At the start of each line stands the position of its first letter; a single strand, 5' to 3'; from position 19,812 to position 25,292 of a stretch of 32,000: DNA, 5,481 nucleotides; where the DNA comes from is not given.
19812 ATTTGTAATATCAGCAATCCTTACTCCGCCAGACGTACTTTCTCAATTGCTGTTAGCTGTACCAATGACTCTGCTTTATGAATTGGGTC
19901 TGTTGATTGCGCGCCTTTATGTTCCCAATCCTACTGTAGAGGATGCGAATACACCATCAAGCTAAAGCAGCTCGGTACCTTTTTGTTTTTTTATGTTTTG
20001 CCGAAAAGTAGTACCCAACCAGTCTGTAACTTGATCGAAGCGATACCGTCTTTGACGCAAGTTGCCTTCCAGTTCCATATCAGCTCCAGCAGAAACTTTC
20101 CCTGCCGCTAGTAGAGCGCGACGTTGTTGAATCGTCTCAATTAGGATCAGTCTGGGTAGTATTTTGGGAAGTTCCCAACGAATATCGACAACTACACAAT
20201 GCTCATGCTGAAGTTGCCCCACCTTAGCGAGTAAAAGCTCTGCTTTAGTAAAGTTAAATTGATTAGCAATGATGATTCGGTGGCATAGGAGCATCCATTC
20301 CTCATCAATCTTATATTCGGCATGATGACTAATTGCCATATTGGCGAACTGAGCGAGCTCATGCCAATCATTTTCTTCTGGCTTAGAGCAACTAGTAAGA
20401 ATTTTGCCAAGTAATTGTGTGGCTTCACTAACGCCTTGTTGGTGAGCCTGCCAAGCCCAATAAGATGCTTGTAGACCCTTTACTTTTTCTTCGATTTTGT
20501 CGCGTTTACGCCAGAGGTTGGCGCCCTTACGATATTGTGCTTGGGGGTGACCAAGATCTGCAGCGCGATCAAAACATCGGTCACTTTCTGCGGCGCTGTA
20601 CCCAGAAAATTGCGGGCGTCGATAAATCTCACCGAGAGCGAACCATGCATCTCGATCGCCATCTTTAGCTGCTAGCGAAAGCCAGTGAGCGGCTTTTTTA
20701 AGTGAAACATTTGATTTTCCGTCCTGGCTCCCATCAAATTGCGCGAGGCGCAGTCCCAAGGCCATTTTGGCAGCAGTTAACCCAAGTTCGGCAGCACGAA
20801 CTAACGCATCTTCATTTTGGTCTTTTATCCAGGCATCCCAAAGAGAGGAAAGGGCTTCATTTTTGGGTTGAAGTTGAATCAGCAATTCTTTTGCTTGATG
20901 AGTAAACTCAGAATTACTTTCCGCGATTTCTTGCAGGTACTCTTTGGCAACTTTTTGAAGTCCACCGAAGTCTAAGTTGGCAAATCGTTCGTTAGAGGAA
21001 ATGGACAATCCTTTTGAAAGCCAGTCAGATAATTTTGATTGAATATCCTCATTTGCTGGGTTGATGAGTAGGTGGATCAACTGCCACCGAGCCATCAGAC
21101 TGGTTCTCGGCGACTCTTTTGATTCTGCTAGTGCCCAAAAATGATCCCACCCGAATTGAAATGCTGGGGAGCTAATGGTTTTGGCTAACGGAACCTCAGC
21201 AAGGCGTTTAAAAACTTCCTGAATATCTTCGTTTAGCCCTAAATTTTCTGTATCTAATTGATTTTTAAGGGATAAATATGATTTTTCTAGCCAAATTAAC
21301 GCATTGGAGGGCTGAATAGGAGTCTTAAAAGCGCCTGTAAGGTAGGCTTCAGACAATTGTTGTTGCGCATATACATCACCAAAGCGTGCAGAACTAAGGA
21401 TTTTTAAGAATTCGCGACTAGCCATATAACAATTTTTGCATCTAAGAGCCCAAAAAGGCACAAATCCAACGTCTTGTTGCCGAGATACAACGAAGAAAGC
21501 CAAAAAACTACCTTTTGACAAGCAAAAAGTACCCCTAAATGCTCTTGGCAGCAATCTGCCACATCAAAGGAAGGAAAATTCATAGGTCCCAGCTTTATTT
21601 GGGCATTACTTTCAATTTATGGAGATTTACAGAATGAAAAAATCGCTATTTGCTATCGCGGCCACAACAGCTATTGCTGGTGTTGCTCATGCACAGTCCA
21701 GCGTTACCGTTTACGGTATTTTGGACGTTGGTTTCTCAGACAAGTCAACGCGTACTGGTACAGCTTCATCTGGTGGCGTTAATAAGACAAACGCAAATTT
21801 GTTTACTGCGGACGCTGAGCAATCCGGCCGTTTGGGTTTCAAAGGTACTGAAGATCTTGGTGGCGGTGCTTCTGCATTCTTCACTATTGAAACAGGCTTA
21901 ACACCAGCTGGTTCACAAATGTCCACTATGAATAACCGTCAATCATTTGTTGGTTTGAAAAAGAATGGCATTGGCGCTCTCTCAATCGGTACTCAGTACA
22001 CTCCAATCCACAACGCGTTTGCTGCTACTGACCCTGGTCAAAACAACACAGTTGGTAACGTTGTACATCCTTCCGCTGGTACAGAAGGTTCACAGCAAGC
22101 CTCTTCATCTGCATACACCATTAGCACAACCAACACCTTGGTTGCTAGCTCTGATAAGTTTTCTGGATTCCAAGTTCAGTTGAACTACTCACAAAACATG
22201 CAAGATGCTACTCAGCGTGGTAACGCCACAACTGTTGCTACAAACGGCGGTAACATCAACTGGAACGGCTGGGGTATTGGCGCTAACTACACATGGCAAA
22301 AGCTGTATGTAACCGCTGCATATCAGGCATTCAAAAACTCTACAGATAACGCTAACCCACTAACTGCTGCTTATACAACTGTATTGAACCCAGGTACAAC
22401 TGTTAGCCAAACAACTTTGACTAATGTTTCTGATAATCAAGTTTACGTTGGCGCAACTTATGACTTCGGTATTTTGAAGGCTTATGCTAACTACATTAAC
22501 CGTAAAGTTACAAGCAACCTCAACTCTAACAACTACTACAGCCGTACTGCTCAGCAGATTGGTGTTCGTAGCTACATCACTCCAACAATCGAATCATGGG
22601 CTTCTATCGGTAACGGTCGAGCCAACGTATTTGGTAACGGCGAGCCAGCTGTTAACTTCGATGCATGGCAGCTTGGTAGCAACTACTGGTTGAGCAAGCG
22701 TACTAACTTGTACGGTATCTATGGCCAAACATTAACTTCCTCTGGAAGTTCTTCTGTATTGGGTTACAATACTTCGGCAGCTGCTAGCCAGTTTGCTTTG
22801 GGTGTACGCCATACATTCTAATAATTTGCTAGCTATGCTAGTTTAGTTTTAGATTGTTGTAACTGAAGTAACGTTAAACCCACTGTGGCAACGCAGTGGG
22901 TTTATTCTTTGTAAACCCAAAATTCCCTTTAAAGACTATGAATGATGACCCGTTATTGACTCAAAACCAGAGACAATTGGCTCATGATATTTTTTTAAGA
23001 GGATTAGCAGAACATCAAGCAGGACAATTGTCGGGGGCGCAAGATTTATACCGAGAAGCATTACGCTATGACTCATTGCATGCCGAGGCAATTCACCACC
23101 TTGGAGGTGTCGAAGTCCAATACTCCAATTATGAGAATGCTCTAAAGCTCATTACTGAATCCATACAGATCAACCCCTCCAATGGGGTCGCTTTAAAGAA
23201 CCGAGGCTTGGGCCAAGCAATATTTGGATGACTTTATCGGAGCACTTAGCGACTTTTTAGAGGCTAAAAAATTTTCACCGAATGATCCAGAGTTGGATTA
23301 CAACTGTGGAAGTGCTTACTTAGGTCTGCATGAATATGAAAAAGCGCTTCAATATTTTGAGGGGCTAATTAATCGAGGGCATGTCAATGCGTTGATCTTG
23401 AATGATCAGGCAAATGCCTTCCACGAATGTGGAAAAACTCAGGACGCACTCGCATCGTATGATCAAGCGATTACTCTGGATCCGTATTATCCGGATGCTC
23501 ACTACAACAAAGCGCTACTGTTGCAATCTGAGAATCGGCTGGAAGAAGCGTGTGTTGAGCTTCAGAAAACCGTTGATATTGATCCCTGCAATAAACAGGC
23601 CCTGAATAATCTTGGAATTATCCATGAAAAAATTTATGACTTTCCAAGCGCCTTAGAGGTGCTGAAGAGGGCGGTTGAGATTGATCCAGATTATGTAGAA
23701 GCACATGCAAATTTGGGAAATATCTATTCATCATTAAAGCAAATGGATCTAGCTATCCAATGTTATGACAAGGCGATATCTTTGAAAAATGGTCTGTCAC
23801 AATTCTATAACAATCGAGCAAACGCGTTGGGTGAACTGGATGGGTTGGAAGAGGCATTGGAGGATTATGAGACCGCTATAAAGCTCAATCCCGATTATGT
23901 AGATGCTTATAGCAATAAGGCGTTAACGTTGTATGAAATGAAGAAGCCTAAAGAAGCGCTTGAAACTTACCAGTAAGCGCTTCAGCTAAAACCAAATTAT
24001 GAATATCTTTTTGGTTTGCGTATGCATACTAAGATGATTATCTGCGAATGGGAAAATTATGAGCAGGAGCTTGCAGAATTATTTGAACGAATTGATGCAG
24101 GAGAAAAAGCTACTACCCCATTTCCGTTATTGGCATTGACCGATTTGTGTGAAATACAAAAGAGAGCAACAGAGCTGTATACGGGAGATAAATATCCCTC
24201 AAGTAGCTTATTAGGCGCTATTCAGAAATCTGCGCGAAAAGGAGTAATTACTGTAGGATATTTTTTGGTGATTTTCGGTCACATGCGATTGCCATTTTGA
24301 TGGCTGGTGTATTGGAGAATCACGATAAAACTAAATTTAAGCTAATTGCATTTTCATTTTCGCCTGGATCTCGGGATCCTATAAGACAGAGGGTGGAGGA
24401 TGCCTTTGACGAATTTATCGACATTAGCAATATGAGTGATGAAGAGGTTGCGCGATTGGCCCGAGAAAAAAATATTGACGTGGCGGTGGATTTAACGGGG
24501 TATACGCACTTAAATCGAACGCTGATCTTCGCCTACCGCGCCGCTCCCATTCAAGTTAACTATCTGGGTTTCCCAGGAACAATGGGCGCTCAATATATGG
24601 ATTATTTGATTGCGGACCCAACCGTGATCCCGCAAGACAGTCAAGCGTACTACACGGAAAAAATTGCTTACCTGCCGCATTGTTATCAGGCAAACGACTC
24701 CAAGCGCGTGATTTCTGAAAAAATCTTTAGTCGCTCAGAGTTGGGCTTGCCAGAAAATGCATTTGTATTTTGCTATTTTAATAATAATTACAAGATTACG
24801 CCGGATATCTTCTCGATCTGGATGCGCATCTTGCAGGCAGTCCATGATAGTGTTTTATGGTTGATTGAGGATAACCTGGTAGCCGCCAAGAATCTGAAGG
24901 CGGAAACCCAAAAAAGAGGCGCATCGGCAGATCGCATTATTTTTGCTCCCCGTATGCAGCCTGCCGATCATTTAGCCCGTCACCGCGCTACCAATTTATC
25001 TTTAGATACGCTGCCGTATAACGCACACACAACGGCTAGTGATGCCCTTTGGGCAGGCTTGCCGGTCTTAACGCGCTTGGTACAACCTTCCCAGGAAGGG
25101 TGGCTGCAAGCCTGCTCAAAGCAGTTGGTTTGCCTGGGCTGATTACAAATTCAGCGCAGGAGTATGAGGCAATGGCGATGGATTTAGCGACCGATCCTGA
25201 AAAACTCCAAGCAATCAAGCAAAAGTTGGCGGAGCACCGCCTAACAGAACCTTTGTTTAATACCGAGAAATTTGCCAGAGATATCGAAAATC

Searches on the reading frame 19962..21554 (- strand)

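Call 50: search_protein_families(library=pfam, proteins=[window:19962-21554:-], max_evalue=0.001)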
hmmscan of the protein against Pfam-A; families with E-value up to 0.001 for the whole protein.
window:19962-21554:- (530 aa): 1 family
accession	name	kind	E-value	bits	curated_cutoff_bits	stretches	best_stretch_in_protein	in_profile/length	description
PF08238.18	Sel1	-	8.3e-06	26.6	30.7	0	266-300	7-36/36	Sel1 repeat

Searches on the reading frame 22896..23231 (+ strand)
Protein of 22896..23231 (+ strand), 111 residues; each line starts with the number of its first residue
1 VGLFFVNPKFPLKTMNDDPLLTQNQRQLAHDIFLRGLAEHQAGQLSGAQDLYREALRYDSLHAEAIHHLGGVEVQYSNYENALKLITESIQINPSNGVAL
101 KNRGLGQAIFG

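Call 50: search_protein_families(library=pfam, proteins=[window:22896-23231:+], max_evalue=0.001)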
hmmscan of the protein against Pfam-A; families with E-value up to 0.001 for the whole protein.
window:22896-23231:+ (111 aa): 6 families
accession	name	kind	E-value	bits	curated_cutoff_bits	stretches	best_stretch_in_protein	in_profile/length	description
PF07719.23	TPR_2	-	1.8e-07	31.2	27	0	33-59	5-31/34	Tetratricopeptide repeat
PF00515.34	TPR_1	-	4.4e-06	26.7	27.8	0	68-96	6-34/34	Tetratricopeptide repeat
PF13414.12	TPR_11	-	0.00022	21.3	26.8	0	36-70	1-35/42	TPR repeat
PF14559.12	TPR_19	-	0.00032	21.4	25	0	41-94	3-56/68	Tetratricopeptide repeat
PF13432.12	TPR_16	-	0.00036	21.4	32.7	1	34-96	2-64/65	Tetratricopeptide repeat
PF13428.12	TPR_14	-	0.00037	21.3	23.5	0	34-57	6-29/44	Tetratricopeptide repeat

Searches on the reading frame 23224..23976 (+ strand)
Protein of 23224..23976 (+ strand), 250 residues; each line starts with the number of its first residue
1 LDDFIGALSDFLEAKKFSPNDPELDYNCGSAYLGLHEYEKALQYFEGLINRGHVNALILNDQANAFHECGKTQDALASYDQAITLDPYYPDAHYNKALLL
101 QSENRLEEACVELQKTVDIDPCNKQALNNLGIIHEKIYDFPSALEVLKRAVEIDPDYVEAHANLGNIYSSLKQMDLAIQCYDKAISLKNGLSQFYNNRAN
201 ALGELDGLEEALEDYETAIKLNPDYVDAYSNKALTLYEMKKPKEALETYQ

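Call 50: search_protein_families(library=pfam, proteins=[window:23224-23976:+], max_evalue=0.001)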
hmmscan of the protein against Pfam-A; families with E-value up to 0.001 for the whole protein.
window:23224-23976:+ (250 aa): 23 families
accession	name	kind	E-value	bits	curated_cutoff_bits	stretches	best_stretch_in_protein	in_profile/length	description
PF13414.12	TPR_11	-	5.4e-44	148.1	26.8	4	63-100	1-38/42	TPR repeat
PF00515.34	TPR_1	-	1.8e-43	145.1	27.8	5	159-187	2-30/34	Tetratricopeptide repeat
PF07719.23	TPR_2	-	2.4e-36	121.3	27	3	159-188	2-31/34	Tetratricopeptide repeat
PF13431.12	TPR_17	-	2.8e-32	108.7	24.4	3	147-179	2-34/34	Tetratricopeptide repeat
PF13181.12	TPR_8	-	2.8e-30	102.3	25.7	2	159-188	2-31/34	Tetratricopeptide repeat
PF14559.12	TPR_19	-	5.3e-24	84.8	25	3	139-184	6-51/68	Tetratricopeptide repeat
PF13432.12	TPR_16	-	1.1e-23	83.8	32.7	4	198-250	3-55/65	Tetratricopeptide repeat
PF13424.12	TPR_12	-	2.1e-19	69.9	30.1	3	126-187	5-74/77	Tetratricopeptide repeat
PF13371.12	TPR_9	-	8.9e-17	61.3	35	0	131-187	2-58/73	Tetratricopeptide repeat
PF13428.12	TPR_14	-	1.2e-16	60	23.5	0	129-166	6-43/44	Tetratricopeptide repeat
PF13176.12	TPR_7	-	1.5e-15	56.3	27.9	0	160-189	1-30/36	Tetratricopeptide repeat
PF13374.12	TPR_10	-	5.9e-15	55.2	27.5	0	126-153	4-31/42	Tetratricopeptide repeat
PF13174.12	TPR_6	-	2e-10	41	26.3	0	227-250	1-24/33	Tetratricopeptide repeat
PF23914.1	TPR_CcmH_CycH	-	3.8e-10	40.3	42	1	151-250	43-145/158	Cytochrome c-type biogenesis protein H TPR domain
PF13429.12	TPR_15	-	1.2e-06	28.6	26.2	0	19-82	211-274/280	Tetratricopeptide repeat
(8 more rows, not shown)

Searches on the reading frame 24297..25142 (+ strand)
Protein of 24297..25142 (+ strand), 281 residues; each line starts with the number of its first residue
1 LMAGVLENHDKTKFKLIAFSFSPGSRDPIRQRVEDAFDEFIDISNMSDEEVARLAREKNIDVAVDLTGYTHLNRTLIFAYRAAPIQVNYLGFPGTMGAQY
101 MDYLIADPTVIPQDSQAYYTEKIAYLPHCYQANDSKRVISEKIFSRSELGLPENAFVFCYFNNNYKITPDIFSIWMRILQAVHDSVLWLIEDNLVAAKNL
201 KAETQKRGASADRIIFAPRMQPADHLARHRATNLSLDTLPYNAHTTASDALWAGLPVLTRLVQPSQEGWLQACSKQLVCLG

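Call 50: search_protein_families(library=pfam, proteins=[window:24297-25142:+], max_evalue=0.001)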
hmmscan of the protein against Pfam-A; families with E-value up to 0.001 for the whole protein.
window:24297-25142:+ (281 aa): 1 family
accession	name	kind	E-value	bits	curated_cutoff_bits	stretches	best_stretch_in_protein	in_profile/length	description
PF13844.12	Glyco_transf_41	-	4.5e-61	207.2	25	2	143-281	356-491/543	Glycosyl transferase family 41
